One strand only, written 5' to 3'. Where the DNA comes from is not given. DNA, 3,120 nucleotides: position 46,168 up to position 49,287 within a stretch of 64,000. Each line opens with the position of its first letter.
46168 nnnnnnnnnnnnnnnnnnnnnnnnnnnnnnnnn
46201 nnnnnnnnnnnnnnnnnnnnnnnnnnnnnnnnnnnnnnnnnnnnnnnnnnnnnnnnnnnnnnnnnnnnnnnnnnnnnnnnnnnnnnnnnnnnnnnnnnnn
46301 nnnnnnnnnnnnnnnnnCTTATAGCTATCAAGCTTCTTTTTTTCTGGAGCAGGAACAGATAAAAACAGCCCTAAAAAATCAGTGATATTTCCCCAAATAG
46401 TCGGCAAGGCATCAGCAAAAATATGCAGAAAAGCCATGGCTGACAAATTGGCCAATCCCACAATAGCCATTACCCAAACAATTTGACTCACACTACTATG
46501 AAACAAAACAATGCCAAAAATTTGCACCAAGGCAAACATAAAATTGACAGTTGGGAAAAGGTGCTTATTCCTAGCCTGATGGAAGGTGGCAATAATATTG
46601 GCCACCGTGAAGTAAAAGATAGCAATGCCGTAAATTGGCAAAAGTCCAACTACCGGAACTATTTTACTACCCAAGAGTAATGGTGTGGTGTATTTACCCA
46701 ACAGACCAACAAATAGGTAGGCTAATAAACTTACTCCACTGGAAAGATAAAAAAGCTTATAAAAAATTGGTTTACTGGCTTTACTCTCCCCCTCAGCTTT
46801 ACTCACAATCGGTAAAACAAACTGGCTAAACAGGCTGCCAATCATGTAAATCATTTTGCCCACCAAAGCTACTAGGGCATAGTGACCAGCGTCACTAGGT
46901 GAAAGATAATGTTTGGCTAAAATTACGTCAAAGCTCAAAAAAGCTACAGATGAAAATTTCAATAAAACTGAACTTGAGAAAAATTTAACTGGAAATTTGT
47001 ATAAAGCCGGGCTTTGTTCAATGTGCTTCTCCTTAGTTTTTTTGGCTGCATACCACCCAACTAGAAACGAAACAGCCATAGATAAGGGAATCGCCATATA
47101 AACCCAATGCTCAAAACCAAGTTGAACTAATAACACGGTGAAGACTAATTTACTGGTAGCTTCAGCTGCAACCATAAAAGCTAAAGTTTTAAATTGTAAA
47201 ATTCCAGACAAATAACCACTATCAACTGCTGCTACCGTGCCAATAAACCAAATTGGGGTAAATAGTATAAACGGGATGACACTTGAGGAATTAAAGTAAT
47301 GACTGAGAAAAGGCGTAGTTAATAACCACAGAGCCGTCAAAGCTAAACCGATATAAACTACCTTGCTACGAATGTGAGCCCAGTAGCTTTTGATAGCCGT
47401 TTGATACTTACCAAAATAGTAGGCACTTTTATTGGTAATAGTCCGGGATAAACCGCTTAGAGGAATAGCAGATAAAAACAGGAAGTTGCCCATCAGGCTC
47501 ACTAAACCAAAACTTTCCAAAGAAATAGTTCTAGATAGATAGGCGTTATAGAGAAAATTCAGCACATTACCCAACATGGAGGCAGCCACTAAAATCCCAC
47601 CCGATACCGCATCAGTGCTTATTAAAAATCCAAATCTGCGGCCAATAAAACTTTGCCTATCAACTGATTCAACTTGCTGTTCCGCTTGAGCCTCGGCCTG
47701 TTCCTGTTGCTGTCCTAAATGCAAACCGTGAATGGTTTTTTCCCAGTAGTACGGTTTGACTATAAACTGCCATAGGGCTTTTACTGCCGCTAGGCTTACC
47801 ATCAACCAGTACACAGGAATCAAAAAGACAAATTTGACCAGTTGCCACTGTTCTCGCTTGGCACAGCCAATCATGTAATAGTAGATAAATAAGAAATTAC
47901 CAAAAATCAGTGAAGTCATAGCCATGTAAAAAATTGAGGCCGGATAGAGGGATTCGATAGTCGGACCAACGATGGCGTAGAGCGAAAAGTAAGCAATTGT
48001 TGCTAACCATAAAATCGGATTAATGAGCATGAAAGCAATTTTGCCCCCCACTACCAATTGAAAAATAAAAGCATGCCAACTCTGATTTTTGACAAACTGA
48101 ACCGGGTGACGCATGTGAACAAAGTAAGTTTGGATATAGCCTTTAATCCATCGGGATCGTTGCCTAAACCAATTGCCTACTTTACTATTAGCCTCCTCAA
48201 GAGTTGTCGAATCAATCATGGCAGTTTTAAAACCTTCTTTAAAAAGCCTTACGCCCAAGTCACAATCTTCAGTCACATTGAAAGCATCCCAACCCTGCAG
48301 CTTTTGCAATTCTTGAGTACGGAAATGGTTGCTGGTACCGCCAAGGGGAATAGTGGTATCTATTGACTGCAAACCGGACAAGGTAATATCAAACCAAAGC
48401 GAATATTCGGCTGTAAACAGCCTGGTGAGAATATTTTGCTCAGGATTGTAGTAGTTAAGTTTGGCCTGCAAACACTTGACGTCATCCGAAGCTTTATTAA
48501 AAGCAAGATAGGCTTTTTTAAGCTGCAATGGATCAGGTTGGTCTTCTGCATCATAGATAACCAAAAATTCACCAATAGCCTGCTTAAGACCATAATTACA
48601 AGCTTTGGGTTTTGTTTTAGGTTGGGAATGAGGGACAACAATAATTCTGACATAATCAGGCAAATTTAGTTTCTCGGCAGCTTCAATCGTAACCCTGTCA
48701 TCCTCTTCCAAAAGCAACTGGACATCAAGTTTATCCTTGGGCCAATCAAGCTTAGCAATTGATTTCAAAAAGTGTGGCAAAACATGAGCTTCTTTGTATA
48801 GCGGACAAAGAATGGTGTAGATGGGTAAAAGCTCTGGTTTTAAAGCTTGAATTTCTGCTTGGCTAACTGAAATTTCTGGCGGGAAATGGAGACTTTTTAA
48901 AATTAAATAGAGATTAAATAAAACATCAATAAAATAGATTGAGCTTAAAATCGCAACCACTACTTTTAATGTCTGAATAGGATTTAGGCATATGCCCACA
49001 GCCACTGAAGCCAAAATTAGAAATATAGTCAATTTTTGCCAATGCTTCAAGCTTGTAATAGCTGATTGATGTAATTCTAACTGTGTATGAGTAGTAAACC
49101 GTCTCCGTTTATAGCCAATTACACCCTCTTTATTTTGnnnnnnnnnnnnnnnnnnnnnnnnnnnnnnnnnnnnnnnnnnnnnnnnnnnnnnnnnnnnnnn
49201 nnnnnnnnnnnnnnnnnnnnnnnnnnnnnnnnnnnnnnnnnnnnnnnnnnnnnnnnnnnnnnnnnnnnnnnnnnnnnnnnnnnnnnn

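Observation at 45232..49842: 1536-aa single polypeptide fusing GT2 (DPM1-like), a processive GT2 synthase (QxxRW), a Wzx/MOP-like polytopic domain and GT4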

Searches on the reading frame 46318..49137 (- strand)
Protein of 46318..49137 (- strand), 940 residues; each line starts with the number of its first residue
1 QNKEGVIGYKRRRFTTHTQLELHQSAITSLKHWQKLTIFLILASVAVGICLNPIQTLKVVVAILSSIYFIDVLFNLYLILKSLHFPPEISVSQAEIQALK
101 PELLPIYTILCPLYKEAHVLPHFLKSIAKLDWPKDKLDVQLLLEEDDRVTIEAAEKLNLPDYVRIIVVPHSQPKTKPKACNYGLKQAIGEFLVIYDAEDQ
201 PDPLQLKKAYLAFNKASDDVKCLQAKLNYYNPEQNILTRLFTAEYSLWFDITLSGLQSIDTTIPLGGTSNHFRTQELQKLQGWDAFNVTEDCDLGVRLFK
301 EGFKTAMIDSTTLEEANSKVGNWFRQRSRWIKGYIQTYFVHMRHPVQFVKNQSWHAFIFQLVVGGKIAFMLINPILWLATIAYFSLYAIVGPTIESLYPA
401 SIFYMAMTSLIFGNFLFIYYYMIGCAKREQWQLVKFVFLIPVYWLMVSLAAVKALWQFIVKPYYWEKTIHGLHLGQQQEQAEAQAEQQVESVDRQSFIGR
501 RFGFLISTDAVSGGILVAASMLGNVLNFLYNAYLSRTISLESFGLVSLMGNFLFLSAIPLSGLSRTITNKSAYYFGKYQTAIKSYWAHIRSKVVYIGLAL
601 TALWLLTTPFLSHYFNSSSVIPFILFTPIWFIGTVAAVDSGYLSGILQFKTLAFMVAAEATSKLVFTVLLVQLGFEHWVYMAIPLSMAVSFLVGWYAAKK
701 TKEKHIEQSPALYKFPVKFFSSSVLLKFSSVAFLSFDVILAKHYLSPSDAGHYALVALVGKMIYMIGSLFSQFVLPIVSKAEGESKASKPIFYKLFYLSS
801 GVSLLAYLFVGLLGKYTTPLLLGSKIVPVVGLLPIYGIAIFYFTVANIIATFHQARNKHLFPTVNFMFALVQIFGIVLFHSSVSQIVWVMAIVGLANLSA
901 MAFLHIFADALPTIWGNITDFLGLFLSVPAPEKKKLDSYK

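Call 53: predict_structure(alignment_id=A2)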
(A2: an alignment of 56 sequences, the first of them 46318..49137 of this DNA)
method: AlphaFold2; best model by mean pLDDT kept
length: 940 residues; sequences in the alignment: 56
mean_pLDDT: 86.4   pTM: 0.57
mean pLDDT of the five models: 86.4, 86.2, 85.1, 84.5, 84.2
residues with pLDDT >= 90: 487; 70-90: 381; 50-70: 36; < 50: 36
segments of 3 or more residues with pLDDT < 50: 1-3, 487-507, 931-940
pLDDT, mean of each block of 10 residues (from residue 1): 55 81 85 92 94 90 88 85 78 95 96 90 94 97 94 94 95 86 96 93 96 93 87 73 79 82 72 94 87 87 89 82 87 90 90 86 83 78 78 77 78 72 75 79 86 90 70 74 60 35 43 88 90 85 81 88 97 96 96 96 93 82 90 97 96 95 92 85 93 96 90 94 97 91 89 94 92 96 94 95 94 91 92 97 98 96 97 96 96 98 92 73 61 44
secondary structure, 60 per line:
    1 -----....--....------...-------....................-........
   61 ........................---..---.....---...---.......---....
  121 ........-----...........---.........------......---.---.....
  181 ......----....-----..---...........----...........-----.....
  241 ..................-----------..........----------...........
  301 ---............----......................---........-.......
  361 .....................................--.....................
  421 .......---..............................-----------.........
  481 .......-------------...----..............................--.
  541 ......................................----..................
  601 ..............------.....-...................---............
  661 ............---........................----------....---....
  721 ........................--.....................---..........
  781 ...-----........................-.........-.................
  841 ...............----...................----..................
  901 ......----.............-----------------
elements in order (helices of 4 or more, strands of 3 or more residues): E6-9 E12-15 H32-51 H53-84 H93-97 E107-113 H117-128 E137-144 H148-156 E163-168 H176-186 E191-194 H205-215 E220-230 H236-258 E270-273 H274-279 H290-300 E304-315 H320-341 H345-352 H354-397 H400-427 H431-460 H472-487 H508-537 H540-578 H583-614 H621-625 H627-645 H649-672 H676-699 H710-713 H717-744 H747-767 H771-783 H789-812 H814-822 H824-855 H860-878 H883-906 H911-923

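Call 57: fold_search(model_id=the predicted structure, library=pdb)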
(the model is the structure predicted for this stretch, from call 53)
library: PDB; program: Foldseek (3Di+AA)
matches with E <= 10: 716; with E <= 0.001: 249
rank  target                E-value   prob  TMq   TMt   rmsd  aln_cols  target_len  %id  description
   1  9b8v_E                8.3e-11  1.00  0.33  0.36   6.2       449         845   19  AlphaFold2 informed cryo-EM model of the E. coli cellulose synthase BcsAG3B6 complex (released 2025-02-19)
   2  8smn_A                5.0e-10  1.00  0.24  0.40  19.1       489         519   13  Xenopus laevis hyaluronan synthase 1, nascent HA polymer bound state (released 2024-05-01)
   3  7sp7_A                7.7e-10  1.00  0.32  0.56  12.2       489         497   13  Chlorella virus hyaluronan synthase inhibited by UDP (released 2022-04-06)
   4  9fnn_A                1.4e-09  1.00  0.28  0.32  16.5       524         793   16  Cryo-EM structure of the c-di-GMP-saturated 'crown'less Bcs macrocomplex for cellulose secretion in E. coli (released 2024-10-16)
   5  8sne_A                1.8e-09  1.00  0.33  0.60  11.7       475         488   13  Chlorella virus Hyaluronan Synthase bound to GlcA extended GlcNAc primer and UDP (released 2024-05-01)
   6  7sp8_A                1.9e-09  1.00  0.33  0.57  12.2       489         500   13  Chlorella virus Hyaluronan Synthase bound to UDP-GlcNAc (released 2022-04-06)
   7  6yv7_B                2.0e-09  1.00  0.29  0.72   6.2       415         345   18  Mannosyltransferase PcManGT from Pyrobaculum calidifontis (released 2020-07-22)
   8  6yv7_A                2.0e-09  1.00  0.28  0.69   7.0       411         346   18  Mannosyltransferase PcManGT from Pyrobaculum calidifontis (released 2020-07-22)
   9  9fmv_A                2.0e-09  1.00  0.29  0.35  10.9       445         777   17  Cryo-EM structure of the c-di-GMP-free synthase:pEtN transferase complex (BcsA-Bct-G3) from the E. coli cellulose secr (released 2024-10-16)
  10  5ej1_A                2.7e-09  1.00  0.33  0.43   6.2       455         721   16  Pre-translocation state of bacterial cellulose synthase (released 2016-03-30)
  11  4p00_A                2.7e-09  1.00  0.35  0.44   5.0       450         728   17  Bacterial Cellulose Synthase in complex with cyclic-di-GMP and UDP (released 2014-04-09)
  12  7sp9_A                2.7e-09  1.00  0.31  0.55  12.5       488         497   12  Chlorella virus Hyaluronan Synthase in the GlcNAc-primed channel-closed state (released 2022-04-06)
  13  9yq5_A                3.0e-09  1.00  0.33  0.59  11.9       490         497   14  Chlorella virus hyaluronan synthase bound to an inserted UDP-GlcA (released 2025-12-10)
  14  8smp_A                5.0e-09  1.00  0.25  0.40  18.4       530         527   14  Xenopus laevis hyaluronan synthase 1, UDP-bound, gating loop inserted state (released 2024-05-01)
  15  9yq4_A                9.0e-09  1.00  0.33  0.59  11.6       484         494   13  Chlorella virus hyaluronan synthase bound to a proofreading UDP-GlcA (released 2025-12-10)
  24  6hfb_C                1.4e-06  1.00  0.35  0.66   5.6       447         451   15  Outward-facing conformation of a multidrug resistance MATE family transporter of the MOP superfamily. (released 2019-06-12)
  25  9ukv_A                1.7e-06  1.00  0.35  0.61   5.1       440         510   14  JM Complex - E. coli MurJ, Levivirus M lysis protein LysM (SglM) (released 2025-09-10)
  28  6hfb_D                2.3e-06  1.00  0.36  0.68   5.1       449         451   15  Outward-facing conformation of a multidrug resistance MATE family transporter of the MOP superfamily. (released 2019-06-12)
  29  6nc9                  2.3e-06  1.00  0.34  0.62   5.3       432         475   14  Lipid II flippase MurJ, outward-facing conformation (released 2019-04-17)
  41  9g95_A                4.4e-06  1.00  0.34  0.69   5.5       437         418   14  Lipid III flippase WzxE with NB10 nanobody in outward-facing conformation at 2.7552 A (released 2025-01-22)
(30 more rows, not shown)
